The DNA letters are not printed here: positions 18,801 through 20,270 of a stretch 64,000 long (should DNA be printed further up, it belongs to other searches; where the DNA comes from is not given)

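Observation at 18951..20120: Microbial-type class I terpene synthase as a stand-alone intronless gene in a protist chromosome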

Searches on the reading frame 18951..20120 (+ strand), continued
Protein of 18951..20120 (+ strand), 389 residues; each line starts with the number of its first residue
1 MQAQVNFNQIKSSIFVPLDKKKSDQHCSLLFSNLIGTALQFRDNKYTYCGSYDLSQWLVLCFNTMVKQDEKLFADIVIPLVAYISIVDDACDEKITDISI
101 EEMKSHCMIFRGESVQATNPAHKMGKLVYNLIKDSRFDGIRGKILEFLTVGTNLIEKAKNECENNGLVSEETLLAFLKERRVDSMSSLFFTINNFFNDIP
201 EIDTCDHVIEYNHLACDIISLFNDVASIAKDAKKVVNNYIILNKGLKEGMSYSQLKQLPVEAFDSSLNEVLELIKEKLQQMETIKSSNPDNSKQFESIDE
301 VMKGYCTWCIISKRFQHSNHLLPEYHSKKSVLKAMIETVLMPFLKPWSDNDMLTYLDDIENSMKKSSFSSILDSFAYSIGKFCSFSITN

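Call 46: predict_structure(alignment_id=A2)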
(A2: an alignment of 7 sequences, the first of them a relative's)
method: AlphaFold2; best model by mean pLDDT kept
length: 389 residues; sequences in the alignment: 7
mean_pLDDT: 81.4   pTM: 0.81
mean pLDDT of the five models: 81.4, 79.0, 77.9, 77.8, 73.3
residues with pLDDT >= 90: 129; 70-90: 194; 50-70: 39; < 50: 27
segments of 3 or more residues with pLDDT < 50: 1-3, 332-344, 383-389
pLDDT, mean of each block of 10 residues (from residue 1): 65 89 89 87 86 91 83 88 89 81 93 89 94 92 91 82 73 75 78 87 80 92 89 75 87 82 89 94 95 92 94 84 74 44 53 82 64 55 46
secondary structure, 60 per line:
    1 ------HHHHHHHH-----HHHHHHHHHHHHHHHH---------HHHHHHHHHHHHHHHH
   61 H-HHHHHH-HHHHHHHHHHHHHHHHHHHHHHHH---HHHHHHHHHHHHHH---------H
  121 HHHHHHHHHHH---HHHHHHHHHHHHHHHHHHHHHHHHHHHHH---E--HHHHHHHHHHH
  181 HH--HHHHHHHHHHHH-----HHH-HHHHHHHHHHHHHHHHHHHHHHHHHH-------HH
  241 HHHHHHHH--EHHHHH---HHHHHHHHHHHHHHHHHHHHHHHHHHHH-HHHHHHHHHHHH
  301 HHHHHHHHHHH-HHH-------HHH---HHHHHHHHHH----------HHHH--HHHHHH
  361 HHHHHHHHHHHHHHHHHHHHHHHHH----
elements in order: H7-14 H20-35 H45-61 H63-68 H70-93 H97-110 H120-131 H135-163 H170-182 H185-196 H206-231 H239-248 H252-256 H260-287 H289-311 H329-338 H349-352 H355-385

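Call 48: fold_search(model_id=the predicted structure, library=pdb)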
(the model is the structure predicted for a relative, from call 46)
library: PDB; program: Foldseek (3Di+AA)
matches with E <= 10: 672; with E <= 0.001: 96
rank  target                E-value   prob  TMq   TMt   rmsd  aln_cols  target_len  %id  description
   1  9m25_B                2.0e-05  1.00  0.54  0.66   5.2       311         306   12  Type I diterpene synthase from Streptomyces (released 2026-03-04)
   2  9m25_A                2.2e-05  1.00  0.55  0.67   4.8       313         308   13  Type I diterpene synthase from Streptomyces (released 2026-03-04)
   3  8b4l_D                3.1e-05  1.00  0.60  0.75   3.6       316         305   15  Crystal structure of a selenomethionine-labeled hydropyrene synthase (M75L variant) in its closed conformation (released 2023-10-04)
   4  8gr7_A                3.1e-05  1.00  0.47  0.55  10.6       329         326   12  Cop4 from Antrodia cinnamomea in complex with pyrophosphate and magnesium (released 2023-09-06)
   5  5nx5_B                3.2e-05  1.00  0.51  0.65   5.7       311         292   11  Crystal structure of Linalool/Nerolidol synthase from Streptomyces clavuligerus in complex with 2-fluorogeranyl diphos (released 2017-09-20)
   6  8h6u_B                4.1e-05  1.00  0.54  0.60   5.9       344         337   14  Class I sesquiterpene synthase BCBOT2 (complex) (released 2023-08-23)
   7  9hqi_B                4.5e-05  1.00  0.60  0.75   3.9       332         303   13  T-Muurolol Synthase from Roseiflexus castenholzii (TmS) in complex with 2,3-DHFPP [P4(3)2(1)2(1)] (released 2025-12-24)
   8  5i1u_A                4.9e-05  1.00  0.49  0.61   5.6       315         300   13  Crystal structure of germacradien-4-ol synthase from Streptomyces citricolor (released 2016-03-30)
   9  9hqb_B                6.0e-05  1.00  0.57  0.69   4.2       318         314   15  1-Epi-Cubenol Synthase from Nonomuraea coxensis (NcECS) in complex with 2,3-DHFPP (released 2025-12-24)
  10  8b4l_F                6.8e-05  1.00  0.59  0.73   3.8       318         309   15  Crystal structure of a selenomethionine-labeled hydropyrene synthase (M75L variant) in its closed conformation (released 2023-10-04)
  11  8b4l_C                7.1e-05  1.00  0.60  0.73   3.8       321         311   14  Crystal structure of a selenomethionine-labeled hydropyrene synthase (M75L variant) in its closed conformation (released 2023-10-04)
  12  8b4l_B                8.4e-05  1.00  0.60  0.74   3.8       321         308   14  Crystal structure of a selenomethionine-labeled hydropyrene synthase (M75L variant) in its closed conformation (released 2023-10-04)
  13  9hqb_C                8.7e-05  1.00  0.56  0.67   4.9       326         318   13  1-Epi-Cubenol Synthase from Nonomuraea coxensis (NcECS) in complex with 2,3-DHFPP (released 2025-12-24)
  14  8b4m_D                9.5e-05  1.00  0.61  0.76   3.6       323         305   15  Crystal structure of a hydropyrene synthase (M75L variant) in its closed conformation (released 2023-10-04)
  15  8gr7_B                9.9e-05  1.00  0.49  0.58  10.4       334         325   14  Cop4 from Antrodia cinnamomea in complex with pyrophosphate and magnesium (released 2023-09-06)
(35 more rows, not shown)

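Call 55: find_encoding_contigs(protein=P0005, flank=10000, max_places=3)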
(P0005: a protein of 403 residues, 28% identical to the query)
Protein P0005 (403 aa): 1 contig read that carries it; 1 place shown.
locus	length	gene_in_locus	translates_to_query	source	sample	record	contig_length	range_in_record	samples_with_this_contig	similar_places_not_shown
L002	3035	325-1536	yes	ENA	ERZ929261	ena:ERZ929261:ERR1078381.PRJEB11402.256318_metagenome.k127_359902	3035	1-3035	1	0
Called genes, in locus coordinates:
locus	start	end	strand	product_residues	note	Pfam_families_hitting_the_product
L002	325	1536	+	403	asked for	PF19086:Terpene_syn_C_2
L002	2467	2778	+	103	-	PF00125:Histone (weak), PF15511:CENP-T_C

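Call 58: search_protein_families(library=pfam, proteins=[P0012], max_evalue=1)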
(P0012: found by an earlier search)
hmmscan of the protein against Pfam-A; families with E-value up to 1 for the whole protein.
P0012 (891 aa): 2 families
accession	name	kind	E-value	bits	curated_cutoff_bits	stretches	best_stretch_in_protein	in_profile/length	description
PF19086.5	Terpene_syn_C_2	-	1.9e-11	44.5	23.7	1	257-402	56-186/199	Terpene synthase family 2, C-terminal metal binding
PF00487.30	FA_desaturase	-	4.9e-08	33.5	29.7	1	625-842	2-227/253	Fatty acid desaturase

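Call 60: find_related_loci(query=A2, collection=genome_contigs, flank=3000)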
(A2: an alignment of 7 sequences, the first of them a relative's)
Query A2 (389 aa) in genome_contigs; peptide patterns used: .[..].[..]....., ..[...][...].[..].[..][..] (x = any residue, [..] = any of these).
34 stretches matched a pattern, but none encodes a relative of the query by tblastn (E <= 1e-3).

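Call 61: find_related_loci(query=A2, collection=metagenome_contigs, flank=5000)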
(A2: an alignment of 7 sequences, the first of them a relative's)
Query A2 (389 aa) in metagenome_contigs; peptide patterns used: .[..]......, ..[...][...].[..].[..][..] (x = any residue, [..] = any of these).
133 stretches matched a pattern, but none encodes a relative of the query by tblastn (E <= 1e-3).

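Call 62: find_encoding_contigs(protein=P0003, flank=10000, max_places=3)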
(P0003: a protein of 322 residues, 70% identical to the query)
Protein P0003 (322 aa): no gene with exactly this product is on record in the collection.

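Call 64: find_encoding_contigs(protein=P0014, flank=5000, max_places=3)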
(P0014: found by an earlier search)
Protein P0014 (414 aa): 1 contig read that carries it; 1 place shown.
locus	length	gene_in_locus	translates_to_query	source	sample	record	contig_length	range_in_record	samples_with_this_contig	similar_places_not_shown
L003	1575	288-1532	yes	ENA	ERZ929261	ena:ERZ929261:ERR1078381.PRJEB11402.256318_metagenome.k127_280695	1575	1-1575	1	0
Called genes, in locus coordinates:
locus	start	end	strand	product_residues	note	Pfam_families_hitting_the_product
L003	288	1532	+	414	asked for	PF19086:Terpene_syn_C_2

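Call 69: find_related_loci(query=A2, collection=viral_contigs, flank=5000)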
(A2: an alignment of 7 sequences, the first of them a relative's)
Query A2 (389 aa) in viral_contigs; peptide patterns used: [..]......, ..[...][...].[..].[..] (x = any residue, [..] = any of these).
184 stretches matched a pattern, but none encodes a relative of the query by tblastn (E <= 1e-3).

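Call 70: fold_search(model_id=the predicted structure, library=viral)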
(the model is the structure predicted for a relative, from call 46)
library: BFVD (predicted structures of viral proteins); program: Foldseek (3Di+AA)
matches with E <= 10: 256; with E <= 0.001: 0
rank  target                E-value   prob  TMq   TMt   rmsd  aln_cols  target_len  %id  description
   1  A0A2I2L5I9            1.2e-03  1.00  0.58  0.78   3.8       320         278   16  Terpenoid synthase [Orpheovirus IHUMI-LCC2]
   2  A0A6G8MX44            9.7e-03  1.00  0.41  0.52  12.2       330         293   14  Uncharacterized protein [Cedratvirus kamchatka]
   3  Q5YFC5                4.4e-02  0.47  0.14  0.17  44.0       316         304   13  Uncharacterized protein [Singapore grouper iridovirus]
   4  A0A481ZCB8            6.4e-02  0.99  0.33  0.41  14.7       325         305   12  Uncharacterized protein [Pithovirus LCPAC403]
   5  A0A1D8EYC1            1.4e-01  0.21  0.15  0.13  21.3       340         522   10  Amino acid:DNA transferase domain-containing protein [Mycobacterium phage Fortunato]
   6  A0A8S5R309            1.5e-01  0.15  0.12  0.11  25.1       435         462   14  Minor tail protein [Myoviridae sp. ctxi06]
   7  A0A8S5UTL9            2.4e-01  0.12  0.12  0.07  38.0       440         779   10  Uncharacterized protein [Myoviridae sp. ctYA416]
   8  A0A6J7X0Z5            2.7e-01  0.08  0.09  0.07  46.2       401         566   11  Uncharacterized protein [uncultured Caudovirales phage]
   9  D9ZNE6                3.8e-01  0.10  0.13  0.07  29.4       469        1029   12  (no name in the UniProt tables at hand)
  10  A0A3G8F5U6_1          4.3e-01  0.12  0.16  0.09  27.8       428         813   12  (no name in the UniProt tables at hand)
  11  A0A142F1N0            4.7e-01  0.08  0.13  0.05  26.8       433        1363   11  Tail tape measure protein-like protein [Bacillus phage Mgbh1]
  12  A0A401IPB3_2          4.7e-01  0.07  0.12  0.05  27.3       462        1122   10  Wsv143-like protein [Metapenaeus ensis nimavirus]
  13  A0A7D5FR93            4.9e-01  0.10  0.13  0.12  24.5       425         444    9  Tape measure protein [Gordonia phage Magel]
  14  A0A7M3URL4            4.9e-01  0.09  0.14  0.11  24.8       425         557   12  Tegument protein VP11/12 [Infectious laryngotracheitis virus]
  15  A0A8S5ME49            6.3e-01  0.08  0.14  0.11  19.8       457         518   10  Tail tape measure protein [Siphoviridae sp. ctS1E53]
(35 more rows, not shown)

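Call 74: find_encoding_contigs(protein=P0009, flank=6000, max_places=2)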
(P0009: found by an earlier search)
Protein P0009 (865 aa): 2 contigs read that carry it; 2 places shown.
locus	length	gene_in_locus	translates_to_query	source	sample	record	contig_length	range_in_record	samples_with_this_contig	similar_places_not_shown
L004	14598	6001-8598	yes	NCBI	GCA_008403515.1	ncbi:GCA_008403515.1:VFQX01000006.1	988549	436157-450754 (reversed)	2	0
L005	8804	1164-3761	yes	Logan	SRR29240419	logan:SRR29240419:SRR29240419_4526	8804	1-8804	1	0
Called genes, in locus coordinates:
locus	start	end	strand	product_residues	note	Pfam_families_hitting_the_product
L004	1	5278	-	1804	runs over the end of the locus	PF25474:TPR_TmcB, PF00989:PAS (faint), PF13426:PAS_9, PF00211:Guanylate_cyc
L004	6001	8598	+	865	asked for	PF03936:Terpene_synth_C (faint), PF19086:Terpene_syn_C_2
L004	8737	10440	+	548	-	PF01637:ATPase_2, PF05621:TniB (faint), PF13191:AAA_16 (faint), PF09848:SLFN-g3_helicase (weak), PF13401:AAA_22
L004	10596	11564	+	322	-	PF00106:adh_short, PF08659:KR (faint), PF13561:adh_short_C2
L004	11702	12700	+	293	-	PF00149:Metallophos, PF12850:Metallophos_2 (faint)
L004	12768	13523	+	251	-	-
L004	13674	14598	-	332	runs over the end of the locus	-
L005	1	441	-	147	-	?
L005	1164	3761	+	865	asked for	PF03936:Terpene_synth_C (faint), PF19086:Terpene_syn_C_2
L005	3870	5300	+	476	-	PF05621:TniB (faint), PF01637:ATPase_2, PF13191:AAA_16 (faint), PF09848:SLFN-g3_helicase (weak), PF13401:AAA_22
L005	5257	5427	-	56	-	-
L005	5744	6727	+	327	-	PF00106:adh_short, PF08659:KR (faint), PF13561:adh_short_C2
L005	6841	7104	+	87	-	PF00149:Metallophos (faint)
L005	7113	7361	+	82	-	-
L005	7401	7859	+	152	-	-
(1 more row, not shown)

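Call 75: find_encoding_contigs(protein=P0012, flank=6000, max_places=2)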
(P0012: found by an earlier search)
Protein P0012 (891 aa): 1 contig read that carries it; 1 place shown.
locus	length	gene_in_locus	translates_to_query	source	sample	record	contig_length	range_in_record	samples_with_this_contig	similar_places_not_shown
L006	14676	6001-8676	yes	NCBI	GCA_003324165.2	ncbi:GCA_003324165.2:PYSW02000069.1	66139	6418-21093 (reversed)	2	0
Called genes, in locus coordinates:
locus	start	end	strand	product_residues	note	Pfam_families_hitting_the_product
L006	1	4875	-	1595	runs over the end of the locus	PF25474:TPR_TmcB, PF00989:PAS (weak), PF13426:PAS_9, PF00211:Guanylate_cyc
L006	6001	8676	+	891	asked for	PF03936:Terpene_synth_C (faint), PF19086:Terpene_syn_C_2, PF00487:FA_desaturase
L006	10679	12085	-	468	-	-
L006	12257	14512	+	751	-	-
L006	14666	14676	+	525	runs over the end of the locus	PF20703:nSTAND1 (weak), PF01637:ATPase_2, PF13401:AAA_22, PF09848:SLFN-g3_helicase (weak)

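Call 77: list_cluster_members(proteins=[P0001])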
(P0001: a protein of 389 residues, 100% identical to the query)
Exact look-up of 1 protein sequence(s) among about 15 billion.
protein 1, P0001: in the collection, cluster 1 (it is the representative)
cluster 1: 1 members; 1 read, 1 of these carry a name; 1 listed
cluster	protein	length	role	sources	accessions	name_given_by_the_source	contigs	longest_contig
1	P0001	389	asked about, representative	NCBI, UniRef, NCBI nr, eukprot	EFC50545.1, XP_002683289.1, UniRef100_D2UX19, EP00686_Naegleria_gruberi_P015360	predicted protein [Naegleria gruberi] | Predicted protein n=1 Tax=Naegleria gruberi TaxID=5762 RepID=D2UX19_NAEGR | uncharacterized protein NAEGRDRAFT_61605 [Naegleria gruberi]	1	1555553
